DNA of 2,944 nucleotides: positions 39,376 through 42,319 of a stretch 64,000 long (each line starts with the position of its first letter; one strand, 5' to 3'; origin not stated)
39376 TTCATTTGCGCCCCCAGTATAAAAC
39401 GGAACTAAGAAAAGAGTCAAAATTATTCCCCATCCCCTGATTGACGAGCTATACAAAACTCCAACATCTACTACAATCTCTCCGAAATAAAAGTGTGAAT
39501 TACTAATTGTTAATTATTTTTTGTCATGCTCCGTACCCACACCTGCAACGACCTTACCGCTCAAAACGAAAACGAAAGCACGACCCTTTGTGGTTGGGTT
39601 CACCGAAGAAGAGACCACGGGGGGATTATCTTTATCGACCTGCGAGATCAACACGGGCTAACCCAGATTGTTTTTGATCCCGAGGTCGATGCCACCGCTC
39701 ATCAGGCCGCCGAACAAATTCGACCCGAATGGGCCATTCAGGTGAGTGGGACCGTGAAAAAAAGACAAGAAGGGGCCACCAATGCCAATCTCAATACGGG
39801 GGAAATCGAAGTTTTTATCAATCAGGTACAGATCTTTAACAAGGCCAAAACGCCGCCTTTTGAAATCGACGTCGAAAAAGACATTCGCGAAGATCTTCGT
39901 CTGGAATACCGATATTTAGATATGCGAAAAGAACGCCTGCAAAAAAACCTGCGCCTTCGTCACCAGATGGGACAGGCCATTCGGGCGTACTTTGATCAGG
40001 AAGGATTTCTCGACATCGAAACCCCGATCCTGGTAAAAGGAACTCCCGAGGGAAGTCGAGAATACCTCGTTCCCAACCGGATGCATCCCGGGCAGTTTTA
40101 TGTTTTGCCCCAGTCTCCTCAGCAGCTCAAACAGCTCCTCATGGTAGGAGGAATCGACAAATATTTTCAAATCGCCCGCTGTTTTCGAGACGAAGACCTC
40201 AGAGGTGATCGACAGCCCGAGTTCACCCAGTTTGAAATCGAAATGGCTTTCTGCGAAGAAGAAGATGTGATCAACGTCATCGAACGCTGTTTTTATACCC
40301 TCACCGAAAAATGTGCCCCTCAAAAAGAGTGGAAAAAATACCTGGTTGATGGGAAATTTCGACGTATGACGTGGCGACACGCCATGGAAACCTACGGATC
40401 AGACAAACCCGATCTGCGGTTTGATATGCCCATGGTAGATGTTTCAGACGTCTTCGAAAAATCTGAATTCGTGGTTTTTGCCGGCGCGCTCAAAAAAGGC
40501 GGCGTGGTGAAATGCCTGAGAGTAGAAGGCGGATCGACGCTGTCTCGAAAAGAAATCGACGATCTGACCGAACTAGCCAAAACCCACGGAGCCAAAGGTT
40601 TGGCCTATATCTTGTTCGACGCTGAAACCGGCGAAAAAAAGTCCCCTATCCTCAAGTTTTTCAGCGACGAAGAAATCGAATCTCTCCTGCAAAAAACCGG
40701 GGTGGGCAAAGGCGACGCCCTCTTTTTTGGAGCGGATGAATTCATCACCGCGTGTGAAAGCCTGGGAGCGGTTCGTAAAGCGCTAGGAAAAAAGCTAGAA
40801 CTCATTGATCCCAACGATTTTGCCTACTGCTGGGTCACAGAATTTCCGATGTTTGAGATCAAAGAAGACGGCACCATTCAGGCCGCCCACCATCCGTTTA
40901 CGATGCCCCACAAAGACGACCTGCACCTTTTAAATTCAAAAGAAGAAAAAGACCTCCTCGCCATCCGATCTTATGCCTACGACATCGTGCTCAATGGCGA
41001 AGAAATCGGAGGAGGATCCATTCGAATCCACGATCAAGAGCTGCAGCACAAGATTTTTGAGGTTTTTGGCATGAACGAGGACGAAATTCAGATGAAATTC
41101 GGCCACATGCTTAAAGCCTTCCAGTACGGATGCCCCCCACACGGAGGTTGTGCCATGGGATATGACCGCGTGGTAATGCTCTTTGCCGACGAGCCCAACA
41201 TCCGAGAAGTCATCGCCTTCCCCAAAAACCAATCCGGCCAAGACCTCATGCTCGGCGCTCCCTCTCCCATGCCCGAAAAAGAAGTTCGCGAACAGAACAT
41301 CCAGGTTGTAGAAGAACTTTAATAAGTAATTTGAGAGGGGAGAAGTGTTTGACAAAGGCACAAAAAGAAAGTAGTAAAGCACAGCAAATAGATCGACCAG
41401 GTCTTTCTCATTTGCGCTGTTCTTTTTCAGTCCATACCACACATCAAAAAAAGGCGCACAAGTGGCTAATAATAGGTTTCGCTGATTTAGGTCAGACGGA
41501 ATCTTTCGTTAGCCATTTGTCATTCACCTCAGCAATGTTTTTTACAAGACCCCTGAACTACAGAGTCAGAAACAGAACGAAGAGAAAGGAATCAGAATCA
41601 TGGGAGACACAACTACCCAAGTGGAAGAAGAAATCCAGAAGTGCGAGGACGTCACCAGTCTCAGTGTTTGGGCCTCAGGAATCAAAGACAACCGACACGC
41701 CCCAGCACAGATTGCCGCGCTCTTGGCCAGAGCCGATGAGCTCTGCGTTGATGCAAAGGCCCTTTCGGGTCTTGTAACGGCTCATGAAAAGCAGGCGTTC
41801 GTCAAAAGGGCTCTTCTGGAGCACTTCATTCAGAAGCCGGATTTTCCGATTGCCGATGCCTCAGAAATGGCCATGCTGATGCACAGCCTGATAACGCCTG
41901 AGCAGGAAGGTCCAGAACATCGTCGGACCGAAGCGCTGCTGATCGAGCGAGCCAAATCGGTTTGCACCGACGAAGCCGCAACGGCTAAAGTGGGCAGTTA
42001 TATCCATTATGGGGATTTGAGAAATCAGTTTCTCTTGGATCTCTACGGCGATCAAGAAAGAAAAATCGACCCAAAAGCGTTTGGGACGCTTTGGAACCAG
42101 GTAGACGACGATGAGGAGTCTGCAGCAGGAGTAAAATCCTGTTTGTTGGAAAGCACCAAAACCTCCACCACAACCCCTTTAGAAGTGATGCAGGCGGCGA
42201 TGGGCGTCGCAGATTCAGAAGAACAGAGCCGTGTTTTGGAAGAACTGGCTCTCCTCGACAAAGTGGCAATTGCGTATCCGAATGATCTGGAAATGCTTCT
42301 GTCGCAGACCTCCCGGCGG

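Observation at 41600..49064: Island of unrecognisable proteins: three paralogues sharing repeat modules, plus a lipoprotein, each in its own transcription unit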

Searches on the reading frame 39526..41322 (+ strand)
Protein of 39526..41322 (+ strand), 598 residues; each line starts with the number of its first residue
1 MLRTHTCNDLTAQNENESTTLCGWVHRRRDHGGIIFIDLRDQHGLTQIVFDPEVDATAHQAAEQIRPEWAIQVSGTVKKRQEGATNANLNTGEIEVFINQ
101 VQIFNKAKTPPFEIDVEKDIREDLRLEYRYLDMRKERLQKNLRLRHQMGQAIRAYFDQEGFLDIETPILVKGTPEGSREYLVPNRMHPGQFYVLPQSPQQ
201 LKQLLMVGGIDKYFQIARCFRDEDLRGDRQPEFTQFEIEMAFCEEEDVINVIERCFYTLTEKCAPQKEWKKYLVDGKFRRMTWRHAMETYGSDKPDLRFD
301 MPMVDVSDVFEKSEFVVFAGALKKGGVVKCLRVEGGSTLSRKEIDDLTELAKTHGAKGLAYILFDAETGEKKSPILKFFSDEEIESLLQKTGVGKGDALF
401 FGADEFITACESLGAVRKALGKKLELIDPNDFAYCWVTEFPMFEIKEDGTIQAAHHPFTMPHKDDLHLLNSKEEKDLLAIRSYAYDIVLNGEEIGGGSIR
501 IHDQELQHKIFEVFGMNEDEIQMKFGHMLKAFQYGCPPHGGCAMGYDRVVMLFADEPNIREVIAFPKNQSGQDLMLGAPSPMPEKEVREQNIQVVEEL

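Call 40: find_related_loci(query=window:39526-41322:+, collection=genome_contigs, flank=10000)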
Query window:39526-41322:+ (598 aa) in genome_contigs; peptide patterns used: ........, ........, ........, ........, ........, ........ (x = any residue, [..] = any of these).
83 stretches matched a pattern; 38 encode a relative of the query (tblastn E <= 1e-3); 38 distinct loci.
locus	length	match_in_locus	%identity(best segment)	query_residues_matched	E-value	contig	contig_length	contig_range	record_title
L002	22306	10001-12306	62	1-596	0e+0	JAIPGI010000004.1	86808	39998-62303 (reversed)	MAG: Candidatus Gracilibacteria bacterium isolate Tobar12.5m-G38 Tobar12-5m-C201, whole genome shotgun sequence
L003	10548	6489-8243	58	1-594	0e+0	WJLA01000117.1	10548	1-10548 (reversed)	MAG: Candidatus Peregrinibacteria bacterium isolate Bin_155 k141_4822666, whole genome shotgun sequence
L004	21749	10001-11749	55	1-594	0e+0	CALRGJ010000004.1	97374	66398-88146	MAG: Candidatus Peribacteria bacterium isolate ZH-bin-154 genome assembly, contig: ZH-15May19-c238, whole genome shotgun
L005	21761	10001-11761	56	1-597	0e+0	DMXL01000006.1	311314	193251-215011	MAG TPA_asm: Candidatus Peribacteria bacterium isolate UBA11694 contig_64, whole genome shotgun sequence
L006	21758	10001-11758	55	1-596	0e+0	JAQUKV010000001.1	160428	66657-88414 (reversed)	MAG: Candidatus Peribacteraceae bacterium isolate STD1_115 NODE_165_length_160428_cov_10.431470_Sandtown_D1, whole genom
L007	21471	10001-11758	55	1-596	0e+0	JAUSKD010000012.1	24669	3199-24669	MAG: Candidatus Peribacter sp. isolate E14_metabat.bin.351 E14_k141_280420, whole genome shotgun sequence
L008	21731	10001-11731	49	2-594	0e+0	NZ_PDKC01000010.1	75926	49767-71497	Arcobacter sp. CECT 8985 NODE_10_length_75926_cov_64.7242_ID_2604, whole genome shotgun sequence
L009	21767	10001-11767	46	1-592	0e+0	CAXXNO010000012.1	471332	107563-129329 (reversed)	MAG: Dehalococcoidia bacterium isolate 4c69b660-97cb-4d58-b3cc-8ba09491c4a9 genome assembly, contig: contig_12, whole ge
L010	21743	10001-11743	46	2-594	0e+0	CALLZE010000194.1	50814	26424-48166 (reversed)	MAG TPA_asm: uncultured Coriobacteriales bacterium isolate ERR1414267_bin.44_CONCOCT_v1.1_MAG genome assembly, contig: E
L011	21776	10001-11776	46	1-595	0e+0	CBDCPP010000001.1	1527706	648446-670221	MAG: Dehalococcoidia bacterium isolate ce4ed754-9089-45ac-9df7-8ad5b357a940 genome assembly, contig: contig_1, whole gen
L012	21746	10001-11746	47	2-594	0e+0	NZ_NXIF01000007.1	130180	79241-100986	Malaciobacter halophilus strain DSM 18005 NODE_7_length_130042_cov_97.385963, whole genome shotgun sequence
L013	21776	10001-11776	46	1-595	0e+0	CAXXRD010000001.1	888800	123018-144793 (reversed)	MAG: Dehalococcoidia bacterium isolate bf7c6e82-8c7d-4327-8e5a-8ebf02c99848 genome assembly, contig: contig_1, whole gen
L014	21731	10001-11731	47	3-594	2e-180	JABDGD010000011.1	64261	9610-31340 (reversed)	MAG: Candidatus Firestonebacteria bacterium isolate BWOrgHeat_Nextera36_MAG1 3300020999.a:Ga0206920_1020, whole genome s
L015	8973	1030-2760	47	2-594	1e-180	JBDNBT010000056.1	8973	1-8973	MAG: Sulfurovum sp. isolate SRSW2.bin.9 k97_438211, whole genome shotgun sequence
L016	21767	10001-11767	46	1-592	2e-180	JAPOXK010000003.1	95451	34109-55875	MAG: Chloroflexota bacterium isolate COS3_bin_3 NODE_109_length_95451_cov_22.5357, whole genome shotgun sequence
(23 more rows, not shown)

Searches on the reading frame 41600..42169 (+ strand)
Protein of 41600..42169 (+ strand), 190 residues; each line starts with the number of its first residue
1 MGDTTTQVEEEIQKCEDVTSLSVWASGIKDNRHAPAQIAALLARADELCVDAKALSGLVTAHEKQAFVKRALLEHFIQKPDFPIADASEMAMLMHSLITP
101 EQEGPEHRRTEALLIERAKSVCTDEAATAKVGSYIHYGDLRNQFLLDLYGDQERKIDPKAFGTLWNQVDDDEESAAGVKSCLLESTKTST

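Call 74: predict_structure(alignment_id=A5)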
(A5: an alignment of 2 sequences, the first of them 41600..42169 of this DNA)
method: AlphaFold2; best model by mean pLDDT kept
length: 190 residues; sequences in the alignment: 2
mean_pLDDT: 80.9   pTM: 0.75
mean pLDDT of the five models: 80.9, 76.8, 75.6, 71.7, 71.7
residues with pLDDT >= 90: 76; 70-90: 73; 50-70: 32; < 50: 9
segments of 3 or more residues with pLDDT < 50: 188-190
pLDDT, mean of each block of 10 residues (from residue 1): 68 94 91 93 95 90 83 92 92 77 78 91 88 86 82 62 75 52 48
secondary structure, 60 per line:
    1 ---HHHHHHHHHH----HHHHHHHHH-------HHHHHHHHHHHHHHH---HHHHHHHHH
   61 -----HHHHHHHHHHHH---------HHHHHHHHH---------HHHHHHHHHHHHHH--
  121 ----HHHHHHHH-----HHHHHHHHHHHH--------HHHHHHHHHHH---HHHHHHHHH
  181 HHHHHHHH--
elements in order: H4-13 H18-26 H34-48 H52-60 H66-77 H87-95 H105-118 H125-132 H138-149 H158-168 H172-188
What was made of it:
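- From residue 34 these form alternating long and short pairs (call 74). AlphaFold2 folds the N-domain confidently (call 74).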

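Call 76: fold_search(model_id=the predicted structure, library=pdb)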
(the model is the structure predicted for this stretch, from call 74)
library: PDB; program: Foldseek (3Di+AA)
matches with E <= 10: 849; with E <= 0.001: 0
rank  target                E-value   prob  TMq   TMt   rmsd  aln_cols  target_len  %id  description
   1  5f0k_A                1.8e-01  0.90  0.45  0.24   8.9       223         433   13  Structure of VPS35 N terminal region (released 2016-12-07)
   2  5k7v_A                2.0e-01  0.23  0.19  0.14  15.4       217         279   12  Computational Design of Self-Assembling Cyclic Protein Homooligomers (released 2017-04-12)
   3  4hxt                  2.3e-01  0.72  0.33  0.27  12.3       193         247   11  Crystal Structure of Engineered Protein. Northeast Structural Genomics Consortium Target OR329 (released 2012-11-21)
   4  6vfk_B                2.6e-01  0.23  0.23  0.17  16.3       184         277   11  De novo designed tetrahedral nanoparticle T33_dn10 displaying 4 copies of BG505-SOSIP trimer on the surface (released 2020-07-22)
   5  4abn_B                2.7e-01  0.66  0.33  0.19  10.7       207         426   13  Crystal structure of full length mouse Strap (TTC5) (released 2012-01-25)
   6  9k86_A                2.7e-01  0.25  0.21  0.20  13.7       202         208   15  Cryo-EM structure of designed zinc-induced filament Fiber-n6-Zn1-HEHE-410 (released 2025-10-29)
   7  9sac_A                2.8e-01  0.20  0.20  0.18  15.1       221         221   12  14-3-3sigma protein binding to the ChREBP peptide and macrocycle 3 (released 2026-02-11)
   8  4n2q_A                3.0e-01  0.96  0.51  0.49   6.7       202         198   13  Crystal structure of THA8 in complex with Zm4 RNA (released 2013-10-30)
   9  8fbj                  3.1e-01  0.18  0.19  0.14  14.3       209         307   15  Improving the secretion of designed protein assemblies through negative design of cryptic transmembrane domains (released 2023-03-22)
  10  6g70_A                3.3e-01  0.72  0.35  0.18   9.4       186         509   14  Structure of murine Prpf39 (released 2019-04-03)
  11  2vgl_A                3.6e-01  0.47  0.31  0.14  11.4       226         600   13  AP2 CLATHRIN ADAPTOR CORE (released 2007-12-25)
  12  4n2s_A                4.1e-01  0.82  0.44  0.43   8.5       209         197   13  Crystal Structure of THA8 in complex with Zm1a-6 RNA (released 2013-10-30)
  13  5d0o_D                4.1e-01  0.54  0.33  0.31  11.6       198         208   10  BamABCDE complex, outer membrane beta barrel assembly machinery entire complex (released 2016-03-09)
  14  4abn_A                4.1e-01  0.51  0.32  0.18  12.8       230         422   13  Crystal structure of full length mouse Strap (TTC5) (released 2012-01-25)
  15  7kzq_E                4.3e-01  0.66  0.39  0.23   8.9       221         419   11  Structure of the human Fanconi anaemia Core-ID complex (released 2021-03-10)
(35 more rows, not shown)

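Call 78: fold_search(model_id=the predicted structure, library=viral)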
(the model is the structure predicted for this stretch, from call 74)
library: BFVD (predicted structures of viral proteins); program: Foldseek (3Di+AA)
matches with E <= 10: 390; with E <= 0.001: 0
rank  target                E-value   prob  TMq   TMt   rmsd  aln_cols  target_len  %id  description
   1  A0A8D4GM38            1.1e-01  0.87  0.37  0.14  12.3       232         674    8  (no name in the UniProt tables at hand)
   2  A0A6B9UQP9            1.3e-01  0.57  0.28  0.11  13.8       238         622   14  (no name in the UniProt tables at hand)
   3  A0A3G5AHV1            1.4e-01  0.80  0.37  0.29  12.6       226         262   10  Uncharacterized protein (Fragment) [Satyrvirus sp.]
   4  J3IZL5                2.1e-01  0.82  0.36  0.23  10.3       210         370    8  (no name in the UniProt tables at hand)
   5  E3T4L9                2.5e-01  0.77  0.35  0.35  11.3       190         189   10  Uncharacterized protein [Cafeteria roenbergensis virus (strain BV-PW1)]
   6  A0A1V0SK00            2.6e-01  0.57  0.30  0.14   9.5       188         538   13  RING finger domain protein [Klosneuvirus KNV1]
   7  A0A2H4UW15            2.7e-01  0.89  0.45  0.36  10.5       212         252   10  Uncharacterized protein [Bodo saltans virus]
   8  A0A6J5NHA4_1          3.0e-01  0.25  0.22  0.05  14.6       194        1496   10  Large polyvalent protein associated domain-containing protein [uncultured Caudovirales phage]
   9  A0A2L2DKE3            3.1e-01  0.91  0.46  0.27  10.7       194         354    8  Uncharacterized protein [Acanthamoeba polyphaga mimivirus]
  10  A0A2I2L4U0            3.3e-01  0.97  0.53  0.36   5.4       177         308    8  DUF4476 domain-containing protein [Orpheovirus IHUMI-LCC2]
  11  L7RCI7                3.6e-01  0.77  0.39  0.25   7.4       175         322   11  Uncharacterized protein [Acanthamoeba polyphaga moumouvirus]
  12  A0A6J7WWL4            3.6e-01  0.66  0.34  0.16  11.0       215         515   12  Uncharacterized protein [uncultured Caudovirales phage]
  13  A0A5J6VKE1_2          3.6e-01  0.54  0.34  0.11  10.5       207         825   13  Uncharacterized protein [Megaviridae environmental sample]
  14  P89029                5.3e-01  0.08  0.15  0.12  17.6       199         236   14  OPEP-2 protein [Orgyia pseudotsugata multicapsid polyhedrosis virus]
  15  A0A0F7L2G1            5.8e-01  0.41  0.31  0.17   8.4       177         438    7  Uncharacterized protein [uncultured marine virus]
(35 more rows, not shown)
